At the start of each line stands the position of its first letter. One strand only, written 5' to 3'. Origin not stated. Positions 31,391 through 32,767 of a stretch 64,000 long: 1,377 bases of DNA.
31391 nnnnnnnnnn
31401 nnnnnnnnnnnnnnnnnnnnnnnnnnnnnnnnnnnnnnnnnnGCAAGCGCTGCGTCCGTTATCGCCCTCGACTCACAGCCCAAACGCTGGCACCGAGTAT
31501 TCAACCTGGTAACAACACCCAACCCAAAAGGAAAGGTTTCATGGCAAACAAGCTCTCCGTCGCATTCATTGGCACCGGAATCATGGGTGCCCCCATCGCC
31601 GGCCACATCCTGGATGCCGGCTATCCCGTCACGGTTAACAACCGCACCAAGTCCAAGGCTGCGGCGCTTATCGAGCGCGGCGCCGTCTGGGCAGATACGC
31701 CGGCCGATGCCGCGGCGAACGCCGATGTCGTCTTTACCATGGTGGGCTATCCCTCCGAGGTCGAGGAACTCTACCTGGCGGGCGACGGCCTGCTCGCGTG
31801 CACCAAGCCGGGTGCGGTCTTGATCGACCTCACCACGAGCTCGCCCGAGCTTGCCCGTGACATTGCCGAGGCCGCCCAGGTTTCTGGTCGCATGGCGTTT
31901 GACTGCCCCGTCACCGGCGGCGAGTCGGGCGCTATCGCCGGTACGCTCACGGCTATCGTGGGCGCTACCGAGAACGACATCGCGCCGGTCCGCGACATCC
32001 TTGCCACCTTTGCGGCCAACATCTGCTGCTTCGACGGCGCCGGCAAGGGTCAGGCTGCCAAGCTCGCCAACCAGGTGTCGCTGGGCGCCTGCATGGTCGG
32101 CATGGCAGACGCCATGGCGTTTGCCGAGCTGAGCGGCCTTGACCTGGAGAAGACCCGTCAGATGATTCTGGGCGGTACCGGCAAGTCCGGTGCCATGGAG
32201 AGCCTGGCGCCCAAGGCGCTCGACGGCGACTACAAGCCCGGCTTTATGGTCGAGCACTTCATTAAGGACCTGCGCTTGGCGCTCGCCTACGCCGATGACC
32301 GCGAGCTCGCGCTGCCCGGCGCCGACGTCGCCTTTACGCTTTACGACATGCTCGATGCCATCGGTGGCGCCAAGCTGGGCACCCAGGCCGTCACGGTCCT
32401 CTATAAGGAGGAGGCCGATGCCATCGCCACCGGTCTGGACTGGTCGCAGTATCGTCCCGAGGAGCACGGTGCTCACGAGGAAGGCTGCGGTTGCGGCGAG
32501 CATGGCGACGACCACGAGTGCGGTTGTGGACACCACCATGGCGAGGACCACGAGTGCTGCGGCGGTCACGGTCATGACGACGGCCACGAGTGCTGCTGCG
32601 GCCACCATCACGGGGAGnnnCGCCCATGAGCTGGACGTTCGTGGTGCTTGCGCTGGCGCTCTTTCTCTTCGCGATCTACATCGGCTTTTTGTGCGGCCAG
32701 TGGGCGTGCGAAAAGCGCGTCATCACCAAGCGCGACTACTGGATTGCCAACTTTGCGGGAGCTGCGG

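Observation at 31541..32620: Beta-hydroxyacid dehydrogenase fused to a His/Cys-rich metal-binding tail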

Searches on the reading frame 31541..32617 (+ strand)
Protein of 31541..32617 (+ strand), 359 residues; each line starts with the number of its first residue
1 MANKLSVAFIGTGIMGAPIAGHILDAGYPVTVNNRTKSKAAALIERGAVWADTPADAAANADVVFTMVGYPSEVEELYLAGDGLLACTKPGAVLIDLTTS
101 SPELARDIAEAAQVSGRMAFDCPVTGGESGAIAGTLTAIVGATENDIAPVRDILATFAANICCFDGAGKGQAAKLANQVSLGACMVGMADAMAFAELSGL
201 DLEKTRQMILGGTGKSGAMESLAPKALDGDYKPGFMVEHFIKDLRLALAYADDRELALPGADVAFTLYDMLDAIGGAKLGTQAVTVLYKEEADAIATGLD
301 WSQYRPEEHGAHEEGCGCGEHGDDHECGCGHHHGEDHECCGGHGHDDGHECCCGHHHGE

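Call 3: search_protein_families(library=pfam, proteins=[window:31541-32617:+], max_evalue=0.01)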
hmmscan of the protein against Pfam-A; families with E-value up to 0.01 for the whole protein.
window:31541-32617:+ (359 aa): 8 families
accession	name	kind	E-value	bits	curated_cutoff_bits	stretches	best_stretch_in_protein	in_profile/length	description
PF03446.21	NAD_binding_2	-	5.4e-46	157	21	1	7-162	2-157/161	NAD binding domain of 6-phosphogluconate dehydrogenase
PF14833.11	NAD_binding_11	-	2.7e-27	95.9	30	1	168-285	1-119/122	NAD-binding of NADP-dependent 3-hydroxyisobutyrate dehydrogenase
PF03807.23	F420_oxidored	-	3.3e-09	37.7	21.6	1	7-69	2-68/94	NADP oxidoreductase coenzyme F420-dependent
PF01488.26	Shikimate_DH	-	8e-06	26.4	24.3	1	5-74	13-89/138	Shikimate / quinate 5-dehydrogenase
PF02826.25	2-Hacid_dh_C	-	0.00021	21.1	25.1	1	6-96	38-125/178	D-isomer specific 2-hydroxyacid dehydrogenase, NAD binding domain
PF02737.24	3HCDH_N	-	0.00048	20.5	22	1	7-45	2-40/180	3-hydroxyacyl-CoA dehydrogenase, NAD binding domain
PF07991.19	KARI_N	-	0.0011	19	20.6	1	5-68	5-68/165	Acetohydroxy acid isomeroreductase, NADPH-binding domain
PF02558.23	ApbA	-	0.0079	16.3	22.2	0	7-54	1-47/150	Ketopantoate reductase PanE/ApbA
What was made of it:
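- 31559..32404 (+): Catalytic core, aa 7-288: Rossmann NAD(P)-binding domain, all-alpha domain, and the catalytic Lys174 in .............. Pfam NAD_binding_2 and NAD_binding_11 (call 3).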

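Call 4: search_protein_families(library=ncbifam, proteins=[window:31541-32617:+], max_evalue=0.01)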
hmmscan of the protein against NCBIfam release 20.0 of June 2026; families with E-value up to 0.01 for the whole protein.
window:31541-32617:+ (359 aa): 15 families
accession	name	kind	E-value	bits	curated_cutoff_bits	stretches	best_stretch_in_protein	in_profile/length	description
TIGR01505.1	tartro_sem_red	equivalog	5.1e-59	199.9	340.75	1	7-288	2-283/291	2-hydroxy-3-oxopropionate reductase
NF008592.0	PRK11559.1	equivalog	1.2e-55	188.9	397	1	6-288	4-286/296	2-hydroxy-3-oxopropionate reductase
TIGR01692.1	HIBADH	equivalog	2.9e-51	174.5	291.6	1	9-288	1-287/288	3-hydroxyisobutyrate dehydrogenase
NF043037.1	ThreonDh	equivalog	2e-41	142.4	350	1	5-289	3-288/297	L-threonate dehydrogenase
NF011633.0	PRK15059.1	equivalog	8e-39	133.5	451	1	7-284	3-279/292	2-hydroxy-3-oxopropionate reductase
NF012005.0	PRK15461.1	equivalog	3.4e-35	121.6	348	1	6-277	3-275/298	sulfolactaldehyde 3-reductase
NF007161.0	PRK09599.1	subfamily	4.3e-08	32.7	271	1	6-159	2-154/302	NADP-dependent phosphogluconate dehydrogenase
NF006765.0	PRK09287.1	equivalog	2.3e-06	26.8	413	1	4-161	3-164/476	NADP-dependent phosphogluconate dehydrogenase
TIGR00873.1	gnd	equivalog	3.2e-05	22.9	426.7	1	7-161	2-160/467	decarboxylating NADP(+)-dependent phosphogluconate dehydrogenase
NF006409.0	PRK08655.1-3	equivalog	0.00011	21.9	310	1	11-99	8-92/290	prephenate dehydrogenase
NF006374.0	PRK08605.1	subfamily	0.00036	19.7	356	1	4-100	146-238/332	D-lactate dehydrogenase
NF004017.0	PRK05479.1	equivalog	0.00082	18.2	336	1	4-68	17-81/337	ketol-acid reductoisomerase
TIGR00112.1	proC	equivalog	0.0024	17.5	196.75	1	7-76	1-74/263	pyrroline-5-carboxylate reductase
TIGR01035.1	hemA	equivalog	0.0044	16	209.55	1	7-72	183-252/416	glutamyl-tRNA reductase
NF005111.0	PRK06545.2-3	equivalog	0.0055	15.7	344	1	6-133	15-139/371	prephenate dehydrogenase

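Call 5: find_homologous_proteins(query=window:31541-32617:+)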
Query window:31541-32617:+ (359 aa): 2059 proteins with E <= 0.001 among 8000 candidates; the best 120 are listed.
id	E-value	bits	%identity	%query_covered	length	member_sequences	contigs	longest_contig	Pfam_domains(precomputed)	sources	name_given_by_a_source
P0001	7.8e-244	827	98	100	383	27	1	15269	PF03446.22,PF03807.24,PF14833.12,PF01488.27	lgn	-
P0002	4.8e-235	798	98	100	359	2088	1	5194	PF03446.22,PF03807.24,PF14833.12,PF01488.27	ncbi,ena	-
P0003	1.4e-234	796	98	100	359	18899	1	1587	PF03446.22,PF03807.24,PF14833.12,PF01488.27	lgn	-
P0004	6.8e-232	788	97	100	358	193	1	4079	PF03446.22,PF03807.24,PF14833.12,PF01488.27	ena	-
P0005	1.1e-226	770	99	97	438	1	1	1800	PF03446.22,PF03807.24,PF14833.12,PF01488.27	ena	-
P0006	9.4e-223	758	99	96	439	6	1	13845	PF03446.22,PF03807.24,PF14833.12,PF01488.27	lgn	-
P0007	3.6e-221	752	95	100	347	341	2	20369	PF03446.22,PF03807.24,PF14833.12,PF01488.27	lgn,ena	-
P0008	8.6e-211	718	90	100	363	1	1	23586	PF03446.22,PF03807.24,PF14833.12,PF01488.27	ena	-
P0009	2.6e-207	707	98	91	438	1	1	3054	PF03446.22,PF03807.24,PF14833.12,PF01488.27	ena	-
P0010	1.3e-201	688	98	89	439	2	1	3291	PF03446.22,PF03807.24,PF14833.12,PF01488.27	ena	-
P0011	6.4e-198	676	82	100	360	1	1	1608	PF03446.22,PF02826.26,PF03807.24,PF14833.12,PF01488.27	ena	-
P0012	1.3e-196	672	82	99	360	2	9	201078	PF03446.22,PF02826.26,PF03807.24,PF14833.12,PF01488.27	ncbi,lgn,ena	-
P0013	5.9e-196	669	87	100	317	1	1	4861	PF03446.22,PF03807.24,PF14833.12,PF01488.27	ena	-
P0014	1.9e-192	658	81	99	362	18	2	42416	PF03446.22,PF03807.24,PF14833.12,PF01488.27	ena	-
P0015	3.2e-189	647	98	81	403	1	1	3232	PF03446.22,PF07683.20,PF14833.12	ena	-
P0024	2.7e-179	615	98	81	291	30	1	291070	PF03446.22,PF03807.24,PF14833.12,PF01488.27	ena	-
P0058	9.2e-164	563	76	93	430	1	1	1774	PF03446.22,PF07683.20,PF03807.24,PF14833.12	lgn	-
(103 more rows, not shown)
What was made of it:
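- In-frame clusters hold 18,899 and 2,088 member sequences, against 1-30 for the odd forms (call 5).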

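Call 14: search_protein_representatives(protein=window:31541-32617:+)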
Query: 359 residues. Proteins with E-value up to 0.001 (for the whole library): 27445; up to 1e-10: 11642; up to 1e-30: 758. The best 150 are listed.
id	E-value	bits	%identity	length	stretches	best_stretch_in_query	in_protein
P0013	1.9e-196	669.3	98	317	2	156-359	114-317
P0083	1.2e-160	551.5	98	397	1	1-262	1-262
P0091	2.0e-159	547.5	99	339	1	1-263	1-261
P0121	6.5e-130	450.4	97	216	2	232-359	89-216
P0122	3.4e-128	444.7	96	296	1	1-219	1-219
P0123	1.4e-116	406.5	56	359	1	4-357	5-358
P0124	6.6e-112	391.2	81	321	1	118-355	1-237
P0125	7.6e-109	381.1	99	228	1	1-181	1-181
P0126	1.9e-99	350.1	57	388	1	6-313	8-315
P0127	6.5e-91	322.1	51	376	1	3-323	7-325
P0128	2.8e-90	320.0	42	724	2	5-287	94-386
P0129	2.5e-81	290.6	67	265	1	6-212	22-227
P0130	1.7e-77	278.0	64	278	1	4-216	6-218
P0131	2.6e-73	264.2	64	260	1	6-203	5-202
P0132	5.8e-73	263.0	97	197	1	1-129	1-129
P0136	7.1e-72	259.5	47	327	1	6-333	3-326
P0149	3.9e-63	230.7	41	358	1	7-337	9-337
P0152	4.3e-61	224.0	42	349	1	15-349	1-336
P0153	6.5e-61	223.4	38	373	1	6-347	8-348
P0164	1.1e-58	216.1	62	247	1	161-359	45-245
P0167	5.9e-58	213.7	36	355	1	5-337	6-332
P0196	4.0e-50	187.9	35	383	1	6-333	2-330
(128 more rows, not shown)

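Call 20: find_related_loci(query=A2, collection=genome_contigs, flank=6000)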
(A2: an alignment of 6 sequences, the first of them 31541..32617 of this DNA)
Query A2 (359 aa) in genome_contigs; peptide patterns used: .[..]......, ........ (x = any residue, [..] = any of these).
600 stretches matched a pattern (row limit reached: there are more); 560 encode a relative of the query (tblastn E <= 1e-3); the best 80 are kept; 80 distinct loci.
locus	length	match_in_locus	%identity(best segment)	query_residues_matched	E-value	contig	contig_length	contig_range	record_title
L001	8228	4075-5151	99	1-359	0e+0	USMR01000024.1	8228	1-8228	uncultured Collinsella sp. isolate UMGS1873 genome assembly, contig: NODE_3191_length_8228_cov_2.520795, whole genome sh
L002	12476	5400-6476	99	1-359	0e+0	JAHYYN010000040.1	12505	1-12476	MAG: Collinsella sp. isolate HRGM_Genome_0445 HRGM_Genome_0445_40, whole genome shotgun sequence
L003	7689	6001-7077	99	1-359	0e+0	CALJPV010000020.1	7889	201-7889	MAG TPA_asm: uncultured Collinsella sp. isolate ERR260179_bin.14_CONCOCT_v1.1_MAG genome assembly, contig: ERZ1309939.27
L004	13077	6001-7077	99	1-359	0e+0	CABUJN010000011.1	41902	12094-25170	MAG TPA_asm: uncultured Collinsella sp. isolate MGYG-HGUT-04066 genome assembly, contig: GUT_GENOME255379_11, whole geno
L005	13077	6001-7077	99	1-359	0e+0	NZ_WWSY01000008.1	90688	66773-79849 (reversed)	Collinsella aerofaciens strain BIOML-A13 scaffold8_size90688, whole genome shotgun sequence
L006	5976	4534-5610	99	1-359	0e+0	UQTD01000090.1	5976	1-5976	uncultured Collinsella sp. isolate UMGS616 genome assembly, contig: NODE_6241_length_5976_cov_11.339976, whole genome sh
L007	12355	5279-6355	99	1-359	0e+0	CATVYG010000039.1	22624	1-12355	MAG TPA_asm: uncultured Collinsella sp. isolate ERR9322425_bin.13_MetaWRAP_v1.3_MAG genome assembly, contig: ERZ18534349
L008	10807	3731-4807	99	1-359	0e+0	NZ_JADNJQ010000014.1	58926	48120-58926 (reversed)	Collinsella aerofaciens strain BSD2780120874b_170522_H1 NODE_14_length_58926_cov_59.8298, whole genome shotgun sequence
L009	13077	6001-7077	99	1-359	0e+0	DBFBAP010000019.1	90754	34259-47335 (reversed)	MAG TPA_asm: Collinsella sp. isolate MAG3694 k141_39047, whole genome shotgun sequence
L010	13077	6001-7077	99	1-359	0e+0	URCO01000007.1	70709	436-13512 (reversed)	uncultured Collinsella sp. isolate UMGS878 genome assembly, contig: NODE_31_length_70709_cov_17.030161, whole genome sho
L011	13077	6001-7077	99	1-359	0e+0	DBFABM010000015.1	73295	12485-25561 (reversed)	MAG TPA_asm: Collinsella aerofaciens isolate MAG3147 k141_11088, whole genome shotgun sequence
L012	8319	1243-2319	99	1-359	0e+0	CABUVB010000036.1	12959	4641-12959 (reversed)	MAG TPA_asm: uncultured Collinsella sp. isolate MGYG-HGUT-04399 genome assembly, contig: GUT_GENOME272566_36, whole geno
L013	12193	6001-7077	99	1-359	0e+0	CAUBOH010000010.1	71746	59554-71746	MAG TPA_asm: uncultured Collinsella sp. isolate SRR17382070_bin.42_MetaWRAP_v1.3_MAG genome assembly, contig: ERZ1870795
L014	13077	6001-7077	99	1-359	0e+0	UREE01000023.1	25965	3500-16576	uncultured Collinsella sp. isolate UMGS919 genome assembly, contig: NODE_838_length_25965_cov_4.234195, whole genome sho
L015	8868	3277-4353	99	1-359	0e+0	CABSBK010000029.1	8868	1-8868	MAG TPA_asm: uncultured Collinsella sp. isolate MGYG-HGUT-02122 genome assembly, contig: GUT_GENOME129321_29, whole geno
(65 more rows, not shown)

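Call 21: list_cluster_members(proteins=[P0123, P0126, P0127, P0136, P0149, P0152, P0153, P0164, P0167, P0196])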
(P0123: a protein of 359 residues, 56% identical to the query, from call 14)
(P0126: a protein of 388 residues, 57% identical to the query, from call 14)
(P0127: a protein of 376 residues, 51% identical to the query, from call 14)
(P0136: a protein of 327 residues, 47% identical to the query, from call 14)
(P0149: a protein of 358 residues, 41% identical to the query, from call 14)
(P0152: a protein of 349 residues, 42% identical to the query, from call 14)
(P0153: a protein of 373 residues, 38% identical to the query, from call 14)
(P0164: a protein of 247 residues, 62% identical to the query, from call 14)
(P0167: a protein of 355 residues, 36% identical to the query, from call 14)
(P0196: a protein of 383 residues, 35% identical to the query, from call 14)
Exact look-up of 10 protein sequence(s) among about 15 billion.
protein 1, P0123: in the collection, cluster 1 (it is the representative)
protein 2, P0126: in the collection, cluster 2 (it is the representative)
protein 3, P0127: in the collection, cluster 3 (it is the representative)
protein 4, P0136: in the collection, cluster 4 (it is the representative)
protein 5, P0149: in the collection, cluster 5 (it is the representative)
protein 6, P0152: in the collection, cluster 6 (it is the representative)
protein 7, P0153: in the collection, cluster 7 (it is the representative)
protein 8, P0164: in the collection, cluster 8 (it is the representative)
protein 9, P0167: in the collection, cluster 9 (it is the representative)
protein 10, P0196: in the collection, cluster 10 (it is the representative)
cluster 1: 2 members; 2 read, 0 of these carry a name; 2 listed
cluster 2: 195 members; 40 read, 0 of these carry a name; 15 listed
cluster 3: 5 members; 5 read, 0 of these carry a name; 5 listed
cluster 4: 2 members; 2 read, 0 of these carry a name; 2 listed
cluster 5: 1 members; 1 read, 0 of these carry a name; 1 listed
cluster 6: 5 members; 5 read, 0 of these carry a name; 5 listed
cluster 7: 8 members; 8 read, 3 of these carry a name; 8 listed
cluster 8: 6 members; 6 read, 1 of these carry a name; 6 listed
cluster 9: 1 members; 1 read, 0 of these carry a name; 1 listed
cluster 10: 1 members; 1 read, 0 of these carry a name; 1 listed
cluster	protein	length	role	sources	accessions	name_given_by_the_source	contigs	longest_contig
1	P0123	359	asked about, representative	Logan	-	-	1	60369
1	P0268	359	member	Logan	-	-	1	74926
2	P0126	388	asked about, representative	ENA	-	-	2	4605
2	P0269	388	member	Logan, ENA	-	-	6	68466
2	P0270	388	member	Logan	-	-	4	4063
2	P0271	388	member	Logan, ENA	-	-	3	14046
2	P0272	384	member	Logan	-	-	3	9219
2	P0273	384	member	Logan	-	-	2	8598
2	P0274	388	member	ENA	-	-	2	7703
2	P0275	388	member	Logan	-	-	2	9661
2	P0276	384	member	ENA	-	-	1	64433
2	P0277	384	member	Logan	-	-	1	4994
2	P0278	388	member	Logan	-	-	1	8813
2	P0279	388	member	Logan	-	-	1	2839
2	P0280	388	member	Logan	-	-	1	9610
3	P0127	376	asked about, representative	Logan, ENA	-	-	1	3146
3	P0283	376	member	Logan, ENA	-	-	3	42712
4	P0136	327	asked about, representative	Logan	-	-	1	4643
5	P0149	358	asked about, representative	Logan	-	-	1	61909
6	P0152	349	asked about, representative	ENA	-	-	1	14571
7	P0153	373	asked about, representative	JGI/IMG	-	-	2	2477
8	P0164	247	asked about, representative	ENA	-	-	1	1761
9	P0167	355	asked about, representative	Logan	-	-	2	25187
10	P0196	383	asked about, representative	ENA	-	-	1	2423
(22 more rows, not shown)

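Call 22: find_encoding_contigs(protein=P0123, flank=6000, max_places=2)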
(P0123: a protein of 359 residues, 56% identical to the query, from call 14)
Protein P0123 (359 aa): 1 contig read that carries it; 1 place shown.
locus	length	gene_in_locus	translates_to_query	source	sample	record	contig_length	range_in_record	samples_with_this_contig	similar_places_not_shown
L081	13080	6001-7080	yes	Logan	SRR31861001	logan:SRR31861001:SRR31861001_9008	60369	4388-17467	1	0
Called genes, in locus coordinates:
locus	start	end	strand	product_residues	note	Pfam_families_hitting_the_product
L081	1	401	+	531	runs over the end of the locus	PF00133:tRNA-synt_1, PF01406:tRNA-synt_1e (weak), PF09334:tRNA-synt_1g, PF00133:tRNA-synt_1, PF19303:Anticodon_3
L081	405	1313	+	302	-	PF00398:RrnaAD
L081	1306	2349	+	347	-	PF01026:TatD_DNase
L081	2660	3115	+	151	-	PF00156:Pribosyltran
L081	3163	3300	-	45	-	-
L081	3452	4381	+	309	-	PF00497:SBP_bac_3 (weak)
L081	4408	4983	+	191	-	PF16321:Ribosom_S30AE_C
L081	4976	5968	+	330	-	PF02645:DegV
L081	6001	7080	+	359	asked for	PF01488:Shikimate_DH, PF02826:2-Hacid_dh_C (weak), PF03446:NAD_binding_2, PF03807:F420_oxidored, PF14833:NAD_binding_11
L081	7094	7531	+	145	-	-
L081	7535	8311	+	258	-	PF01936:NYN, PF12872:OST-HTH (weak)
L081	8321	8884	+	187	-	-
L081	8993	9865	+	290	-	-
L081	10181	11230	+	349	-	PF01384:PHO4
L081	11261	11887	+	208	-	PF01865:PhoU_div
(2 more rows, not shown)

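Call 23: find_encoding_contigs(protein=P0149, flank=6000, max_places=2)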
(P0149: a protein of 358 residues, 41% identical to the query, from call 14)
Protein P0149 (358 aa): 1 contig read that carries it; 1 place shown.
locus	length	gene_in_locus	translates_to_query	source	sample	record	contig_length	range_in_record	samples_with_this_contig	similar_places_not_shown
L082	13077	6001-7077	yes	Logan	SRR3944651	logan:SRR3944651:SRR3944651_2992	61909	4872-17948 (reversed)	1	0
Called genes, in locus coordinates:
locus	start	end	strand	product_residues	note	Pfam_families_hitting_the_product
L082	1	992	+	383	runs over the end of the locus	PF13177:DNA_pol3_delta2, PF09115:DNApol3-delta_C (weak)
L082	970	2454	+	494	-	PF04468:PSP1, PF28472:PSP1_3rd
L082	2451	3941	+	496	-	PF17767:NAPRTase_N, PF02749:QRPTase_N (weak), PF04095:NAPRTase (weak), PF17956:NAPRTase_C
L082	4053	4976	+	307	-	PF02645:DegV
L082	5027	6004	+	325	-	PF02645:DegV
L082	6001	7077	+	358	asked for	PF03446:NAD_binding_2, PF14833:NAD_binding_11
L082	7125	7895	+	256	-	PF01936:NYN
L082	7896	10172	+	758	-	PF22020:RlmL_1st, PF02926:THUMP, PF01170:UPF0020, PF10672:Methyltrans_SAM, PF03602:Cons_hypoth95 (weak)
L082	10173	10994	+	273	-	PF01863:YgjP-like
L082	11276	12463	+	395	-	PF00682:HMGL-like, PF22617:HCS_D2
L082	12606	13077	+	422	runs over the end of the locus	PF00330:Aconitase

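Call 24: search_solved_structures(query=window:31541-32617:+, max_evalue=1e-20, show_alignments=2)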
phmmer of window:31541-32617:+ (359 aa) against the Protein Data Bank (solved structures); distinct sequences matched with E-value up to 1e-20: 21.
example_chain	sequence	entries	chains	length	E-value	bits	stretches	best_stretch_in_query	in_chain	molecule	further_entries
3w6u_A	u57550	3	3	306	8.7e-59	203.2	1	4-284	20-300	6-phosphogluconate dehydrogenase, NAD-binding protein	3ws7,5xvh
3w6z_A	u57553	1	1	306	6.6e-58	200.3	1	4-284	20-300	6-phosphogluconate dehydrogenase, NAD-binding protein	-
9rb2_A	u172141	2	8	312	1.2e-43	153.3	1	6-280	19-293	Probable oxidoreductase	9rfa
1vpd_A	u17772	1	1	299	7.9e-42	147.4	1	4-277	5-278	TARTRONATE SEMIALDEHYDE REDUCTASE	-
3obb_A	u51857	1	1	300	1.8e-39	139.7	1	6-281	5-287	Probable 3-hydroxyisobutyrate dehydrogenase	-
3q3c_A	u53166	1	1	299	2.8e-39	139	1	6-281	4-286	Probable 3-hydroxyisobutyrate dehydrogenase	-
1yb4_A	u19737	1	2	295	4.1e-37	131.9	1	3-284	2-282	tartronic semialdehyde reductase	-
4dll_A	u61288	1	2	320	7.2e-35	124.5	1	6-256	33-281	2-hydroxy-3-oxopropionate reductase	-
3cky_A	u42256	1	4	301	1.5e-34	123.5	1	3-289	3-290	2-hydroxymethyl glutarate dehydrogenase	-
2i9p_A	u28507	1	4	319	2.3e-34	122.8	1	5-291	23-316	3-hydroxyisobutyrate dehydrogenase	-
5u5g_A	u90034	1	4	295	2.9e-34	122.5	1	7-273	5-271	6-phosphogluconate dehydrogenase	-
2gf2_A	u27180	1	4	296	5e-34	121.7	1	6-291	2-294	3-hydroxyisobutyrate dehydrogenase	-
5je8_A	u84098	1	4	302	5.1e-32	115.1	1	6-294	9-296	3-hydroxyisobutyrate dehydrogenase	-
1wp4_A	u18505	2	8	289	1.9e-31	113.3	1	6-272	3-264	3-hydroxyisobutyrate dehydrogenase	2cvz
5y8g_A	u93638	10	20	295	1.8e-29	106.7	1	6-255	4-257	Probable 3-hydroxyisobutyrate dehydrogenase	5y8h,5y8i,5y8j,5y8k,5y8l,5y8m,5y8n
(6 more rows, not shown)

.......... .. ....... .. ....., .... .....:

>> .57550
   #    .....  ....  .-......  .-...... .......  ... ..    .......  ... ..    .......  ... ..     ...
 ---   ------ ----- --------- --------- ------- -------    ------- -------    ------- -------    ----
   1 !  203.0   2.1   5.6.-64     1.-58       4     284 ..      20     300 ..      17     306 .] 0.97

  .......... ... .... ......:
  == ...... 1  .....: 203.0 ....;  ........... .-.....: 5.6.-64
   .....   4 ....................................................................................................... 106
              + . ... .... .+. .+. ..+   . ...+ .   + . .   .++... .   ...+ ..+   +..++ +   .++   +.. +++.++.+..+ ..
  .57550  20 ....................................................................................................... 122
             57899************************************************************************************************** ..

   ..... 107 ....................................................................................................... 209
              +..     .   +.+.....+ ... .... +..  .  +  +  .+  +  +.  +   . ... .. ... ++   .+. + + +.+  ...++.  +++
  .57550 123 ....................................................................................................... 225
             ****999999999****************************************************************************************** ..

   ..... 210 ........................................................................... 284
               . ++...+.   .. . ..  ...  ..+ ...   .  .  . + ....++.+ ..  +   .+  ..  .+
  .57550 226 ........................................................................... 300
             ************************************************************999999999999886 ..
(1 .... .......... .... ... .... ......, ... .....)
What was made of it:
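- On Beta-hydroxyacid dehydrogenase (HIBADH / tartronate-semialdehyde reductase / 6PGDH-like) family: DCPVTGG is present (call 24).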
